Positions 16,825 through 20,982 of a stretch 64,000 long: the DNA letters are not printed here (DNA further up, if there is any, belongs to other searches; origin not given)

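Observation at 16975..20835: Two complete clade-A radical SAM modules fused into one 1286-aa polypeptide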

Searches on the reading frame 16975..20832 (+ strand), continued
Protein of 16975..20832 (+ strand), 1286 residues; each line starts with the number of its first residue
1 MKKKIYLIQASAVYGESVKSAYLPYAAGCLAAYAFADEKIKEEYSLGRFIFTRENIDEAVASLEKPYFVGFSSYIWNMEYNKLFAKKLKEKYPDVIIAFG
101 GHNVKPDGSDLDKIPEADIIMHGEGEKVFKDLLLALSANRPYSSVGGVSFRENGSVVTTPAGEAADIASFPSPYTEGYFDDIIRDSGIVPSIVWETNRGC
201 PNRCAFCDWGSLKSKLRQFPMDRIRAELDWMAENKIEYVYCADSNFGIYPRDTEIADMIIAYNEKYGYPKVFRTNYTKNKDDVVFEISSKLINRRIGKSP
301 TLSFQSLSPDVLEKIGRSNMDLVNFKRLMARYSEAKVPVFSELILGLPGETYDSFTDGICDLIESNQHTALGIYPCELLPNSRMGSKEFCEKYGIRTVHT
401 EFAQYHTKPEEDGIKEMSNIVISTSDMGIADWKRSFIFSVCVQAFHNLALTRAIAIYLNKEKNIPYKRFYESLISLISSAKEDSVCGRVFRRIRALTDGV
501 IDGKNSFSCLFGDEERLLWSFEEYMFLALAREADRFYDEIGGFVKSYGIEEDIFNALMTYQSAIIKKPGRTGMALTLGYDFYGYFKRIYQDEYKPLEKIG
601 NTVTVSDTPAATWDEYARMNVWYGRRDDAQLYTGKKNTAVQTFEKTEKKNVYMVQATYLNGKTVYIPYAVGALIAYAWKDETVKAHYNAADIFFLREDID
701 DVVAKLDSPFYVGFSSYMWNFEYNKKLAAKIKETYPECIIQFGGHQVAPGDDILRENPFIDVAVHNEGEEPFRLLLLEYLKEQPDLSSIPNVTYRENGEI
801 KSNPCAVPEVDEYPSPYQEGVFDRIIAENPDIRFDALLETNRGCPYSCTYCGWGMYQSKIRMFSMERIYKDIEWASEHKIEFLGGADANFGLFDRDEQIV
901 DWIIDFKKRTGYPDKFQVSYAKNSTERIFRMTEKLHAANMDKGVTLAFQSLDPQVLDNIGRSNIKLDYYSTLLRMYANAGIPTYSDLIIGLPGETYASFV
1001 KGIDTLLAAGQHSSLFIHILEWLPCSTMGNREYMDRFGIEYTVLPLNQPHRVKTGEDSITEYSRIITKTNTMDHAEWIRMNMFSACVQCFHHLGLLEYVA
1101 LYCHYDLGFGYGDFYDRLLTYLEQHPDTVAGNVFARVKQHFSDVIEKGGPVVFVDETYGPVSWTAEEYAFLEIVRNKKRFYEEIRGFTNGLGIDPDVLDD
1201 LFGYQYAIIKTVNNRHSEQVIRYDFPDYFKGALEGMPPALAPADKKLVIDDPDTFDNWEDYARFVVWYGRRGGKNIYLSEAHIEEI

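Call 28: find_related_loci(query=A1, collection=genome_contigs, flank=10000)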
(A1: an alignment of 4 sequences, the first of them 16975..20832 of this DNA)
Query A1 (1286 aa) in genome_contigs; peptide patterns used: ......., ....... (x = any residue, [..] = any of these).
59 stretches matched a pattern; 15 encode a relative of the query (tblastn E <= 1e-3); 15 distinct loci.
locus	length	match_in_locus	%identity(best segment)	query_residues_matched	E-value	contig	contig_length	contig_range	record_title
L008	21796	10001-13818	62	1-1275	0e+0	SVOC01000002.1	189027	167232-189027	MAG: Oscillospiraceae bacterium isolate SIG555 NODE_56_length_189027_cov_25.344768, whole genome shotgun sequence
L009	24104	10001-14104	62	1-1286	0e+0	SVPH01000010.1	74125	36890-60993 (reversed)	MAG: Oscillospiraceae bacterium isolate SIG586 NODE_8596_length_74125_cov_1.870713, whole genome shotgun sequence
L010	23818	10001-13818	63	1-1275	0e+0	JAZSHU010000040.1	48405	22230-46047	MAG: Acutalibacteraceae bacterium isolate T1900044574_TS20190040.MAGScoT_cleanbin_000045 SGB_475_k141_1752311, whole gen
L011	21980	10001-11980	60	1-1277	0e+0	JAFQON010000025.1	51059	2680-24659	MAG: Clostridia bacterium isolate RGIG2007 Goat_Colon-1__c419463, whole genome shotgun sequence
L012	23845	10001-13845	62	1-1285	0e+0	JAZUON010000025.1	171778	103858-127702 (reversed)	MAG: Acutalibacteraceae bacterium isolate T1900044873_TS20190339.MAGScoT_cleanbin_000012 SGB_3176_k141_1159830, whole ge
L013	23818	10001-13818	62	1-1275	0e+0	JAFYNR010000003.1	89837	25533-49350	MAG: Clostridia bacterium isolate RGIG7256 Water_buffalos_Cecum-4__c22948, whole genome shotgun sequence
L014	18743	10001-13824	62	1-1275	0e+0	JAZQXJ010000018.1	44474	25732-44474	MAG: Acutalibacteraceae bacterium isolate T1900045162_TC20190156.MAGScoT_cleanbin_000016 SGB_5086_k141_1446247, whole ge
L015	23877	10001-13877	56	2-1282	0e+0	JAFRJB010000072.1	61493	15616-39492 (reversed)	MAG: Clostridia bacterium isolate RGIG2515 Goat_Jejunum-4__c108466, whole genome shotgun sequence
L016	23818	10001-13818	62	1-1275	0e+0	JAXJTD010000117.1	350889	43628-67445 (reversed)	MAG: Acutalibacteraceae bacterium isolate DOME_MAG_4360 4360_C0308_k141_523490, whole genome shotgun sequence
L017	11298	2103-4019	61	1-1277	0e+0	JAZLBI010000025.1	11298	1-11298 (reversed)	MAG: Acutalibacteraceae bacterium isolate T1900045064_TC20190058.MAGScoT_cleanbin_000039 SGB_4587_k141_2576442, whole ge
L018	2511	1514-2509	66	2-975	3e-147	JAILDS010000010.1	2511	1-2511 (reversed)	MAG: Clostridia bacterium isolate RUI026 k141_1673656_flag=1_multi=6.9494_len=2511, whole genome shotgun sequence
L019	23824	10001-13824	61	1-1275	0e+0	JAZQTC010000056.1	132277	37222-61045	MAG: Acutalibacteraceae bacterium isolate T1900045194_TC20190190.MAGScoT_cleanbin_000014 SGB_5305_k141_3498636, whole ge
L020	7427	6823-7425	67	1-843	8e-80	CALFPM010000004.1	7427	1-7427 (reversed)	MAG TPA_asm: uncultured Clostridia bacterium isolate SRR6425781_bin.32_CONCOCT_v1.1_MAG genome assembly, contig: ERZ1767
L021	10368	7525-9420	61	1-1277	0e+0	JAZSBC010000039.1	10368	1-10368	MAG: Acutalibacteraceae bacterium isolate T1900044928_TS20190394.MAGScoT_cleanbin_000063 SGB_3405_k141_2458026, whole ge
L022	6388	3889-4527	29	66-859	8e-15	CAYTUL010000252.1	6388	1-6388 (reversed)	MAG TPA_asm: uncultured Desulfobacteraceae bacterium isolate SRP323688_co1_193 genome assembly, contig: NODE_16919_lengt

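Call 59: predict_structure(alignment_id=A2)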
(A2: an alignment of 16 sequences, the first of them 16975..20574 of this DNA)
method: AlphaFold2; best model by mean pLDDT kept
length: 1200 residues; sequences in the alignment: 16
mean_pLDDT: 88.0   pTM: 0.57
mean pLDDT of the five models: 88.0, 87.0, 85.9, 85.7, 83.5
residues with pLDDT >= 90: 637; 70-90: 505; 50-70: 51; < 50: 7
segments of 3 or more residues with pLDDT < 50: 15-18
pLDDT, mean of each block of 10 residues (from residue 1): 92 58 91 94 93 90 95 90 96 96 88 93 89 95 93 89 80 92 85 87 78 78 94 91 78 93 93 75 84 83 87 86 84 80 92 96 88 89 89 94 80 80 96 96 94 96 96 95 90 93 88 87 95 93 93 94 90 88 88 82 84 89 79 76 66 88 87 94 90 91 88 93 95 93 88 90 89 94 87 88 80 87 89 90 76 73 91 93 80 87 94 83 70 89 77 88 80 86 85 93 91 85 84 91 84 65 91 94 94 92 92 95 95 95 87 83 91 94 92 87
secondary structure, 60 per line:
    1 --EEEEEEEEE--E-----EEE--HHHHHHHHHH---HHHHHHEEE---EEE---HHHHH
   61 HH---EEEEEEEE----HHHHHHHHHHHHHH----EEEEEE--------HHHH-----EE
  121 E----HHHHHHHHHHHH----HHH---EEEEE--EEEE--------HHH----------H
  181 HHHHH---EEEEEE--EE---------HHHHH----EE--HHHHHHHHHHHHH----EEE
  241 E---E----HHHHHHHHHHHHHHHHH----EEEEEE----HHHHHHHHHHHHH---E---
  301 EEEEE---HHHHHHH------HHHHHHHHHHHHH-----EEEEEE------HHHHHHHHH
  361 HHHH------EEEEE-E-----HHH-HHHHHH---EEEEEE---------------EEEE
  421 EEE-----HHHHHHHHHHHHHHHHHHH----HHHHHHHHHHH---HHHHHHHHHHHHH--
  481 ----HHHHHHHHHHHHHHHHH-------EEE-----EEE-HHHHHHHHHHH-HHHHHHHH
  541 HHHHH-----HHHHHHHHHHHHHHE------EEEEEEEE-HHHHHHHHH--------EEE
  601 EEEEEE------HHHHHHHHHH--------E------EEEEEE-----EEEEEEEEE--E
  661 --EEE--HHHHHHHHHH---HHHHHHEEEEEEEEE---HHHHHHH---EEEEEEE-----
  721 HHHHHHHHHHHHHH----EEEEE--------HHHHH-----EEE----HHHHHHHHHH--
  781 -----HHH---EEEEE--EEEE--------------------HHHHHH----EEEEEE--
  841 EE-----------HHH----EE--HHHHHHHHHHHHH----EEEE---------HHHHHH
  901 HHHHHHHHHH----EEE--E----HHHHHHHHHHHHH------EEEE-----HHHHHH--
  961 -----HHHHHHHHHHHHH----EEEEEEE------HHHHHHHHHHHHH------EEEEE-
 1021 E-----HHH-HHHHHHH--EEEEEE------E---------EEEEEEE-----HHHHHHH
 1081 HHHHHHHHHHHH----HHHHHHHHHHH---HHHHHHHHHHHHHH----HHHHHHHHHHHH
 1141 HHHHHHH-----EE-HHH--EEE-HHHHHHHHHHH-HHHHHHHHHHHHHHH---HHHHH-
elements in order (helices of 4 or more, strands of 3 or more residues): E3-11 E20-22 H25-34 H38-43 E44-46 E50-52 H56-62 E66-73 H78-91 E96-101 H110-113 E119-121 H126-137 E148-152 E155-158 H180-185 E189-194 H208-212 H221-233 E238-241 H250-266 E271-276 H281-293 E301-305 H309-315 H322-334 E340-345 H352-364 E371-375 H387-392 E396-401 E417-423 H429-447 H452-462 H466-478 H485-501 E509-511 E517-519 H521-531 H533-545 H551-564 E572-579 H581-589 E598-606 H613-622 E638-643 E649-657 E663-665 H668-677 H681-686 E687-695 H699-705 E709-715 H721-734 E739-743 H752-756 E762-764 H769-778 E792-796 E799-802 H823-828 E833-838 H865-877 E882-885 H895-910 E915-917 H925-937 E944-947 H953-958 H966-978 E983-989 H996-1008 E1015-1019 H1031-1037 E1040-1045 E1062-1068 H1074-1092 H1097-1107 H1111-1124 H1129-1147 E1161-1163 H1165-1175 H1177-1191 H1195-1199

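Call 62: fold_search(model_id=the predicted structure, library=pdb)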
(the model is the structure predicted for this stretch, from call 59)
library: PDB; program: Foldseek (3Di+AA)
matches with E <= 10: 1690; with E <= 0.001: 49
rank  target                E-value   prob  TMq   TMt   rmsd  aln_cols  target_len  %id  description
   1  7kdx_A                2.7e-52  1.00  0.48  0.86   3.4       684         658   30  Crystal structure of Streptomyces tokunonesis TokK with hydroxycobalamin, 5'-deoxyadenosine, and methionine (released 2022-01-12)
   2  7kdx_B                1.5e-51  1.00  0.47  0.83   3.2       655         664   31  Crystal structure of Streptomyces tokunonesis TokK with hydroxycobalamin, 5'-deoxyadenosine, and methionine (released 2022-01-12)
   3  7kdy_A                7.0e-51  1.00  0.47  0.83   3.2       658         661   31  Crystal structure of Streptomyces tokunonesis TokK with hydroxycobalamin, 5'-deoxyadenosine, methionine, and (2R)-pant (released 2022-01-12)
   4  7kdy_B                1.3e-50  1.00  0.47  0.83   3.4       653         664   32  Crystal structure of Streptomyces tokunonesis TokK with hydroxycobalamin, 5'-deoxyadenosine, methionine, and (2R)-pant (released 2022-01-12)
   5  9n1d                  2.2e-37  1.00  0.42  0.76   5.0       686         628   22  Crystal structure of CysS from Corallococcus sp. CA054B with 5'-deoxyadenosine and methionine bound (released 2026-01-28)
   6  9n1b                  7.2e-37  1.00  0.42  0.77   5.2       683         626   21  Crystal structure of CysS from Corallococcus sp. CA054B with 5'-deoxyadenosine, methionine, and pantetheinylated 3-metho (released 2026-01-28)
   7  9n1c                  2.4e-36  1.00  0.43  0.77   5.1       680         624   21  Crystal structure of CysS from Corallococcus sp. CA054B with 5'-deoxyadenosine, methionine, and pantetheinylated 3-ethox (released 2026-01-28)
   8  6wtf_A                5.9e-16  1.00  0.27  0.55   7.6       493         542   14  Structure of radical S-adenosylmethionine methyltransferase, TsrM, from Kitasatospora setae with tryptophan substrate  (released 2020-12-23)
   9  6wtf_B                6.5e-16  1.00  0.28  0.56   7.6       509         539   14  Structure of radical S-adenosylmethionine methyltransferase, TsrM, from Kitasatospora setae with tryptophan substrate  (released 2020-12-23)
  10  6wte_A                7.9e-16  1.00  0.26  0.52   5.7       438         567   16  Structure of radical S-adenosylmethionine methyltransferase, TsrM, from Kitasatospora setae with cobalamin and [4Fe-4S (released 2020-12-23)
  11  6wte_B                1.1e-15  1.00  0.28  0.58   6.9       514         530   14  Structure of radical S-adenosylmethionine methyltransferase, TsrM, from Kitasatospora setae with cobalamin and [4Fe-4S (released 2020-12-23)
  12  5ul2                  6.7e-15  1.00  0.29  0.46  13.5       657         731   13  Structure of Apo, SeMet-labeled Cobalamin-dependent S-adenosylmethionine radical enzyme OxsB (released 2017-04-19)
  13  5ul3                  1.2e-14  1.00  0.30  0.47  12.2       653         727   14  Structure of Cobalamin-dependent S-adenosylmethionine radical enzyme OxsB with aqua-cobalamin bound (released 2017-04-19)
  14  6fd2_A                1.6e-13  1.00  0.27  0.64   8.8       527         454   13  Radical SAM 1,2-diol dehydratase AprD4 in complex with its substrate paromamine (released 2018-01-17)
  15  9ccb                  3.7e-13  1.00  0.24  0.63   4.3       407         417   15  X-ray crystal structure of methyl-coenzyme M reductase glutamine methylase (MgmA) from Methanothermobacter marburgensis  (released 2025-01-01)
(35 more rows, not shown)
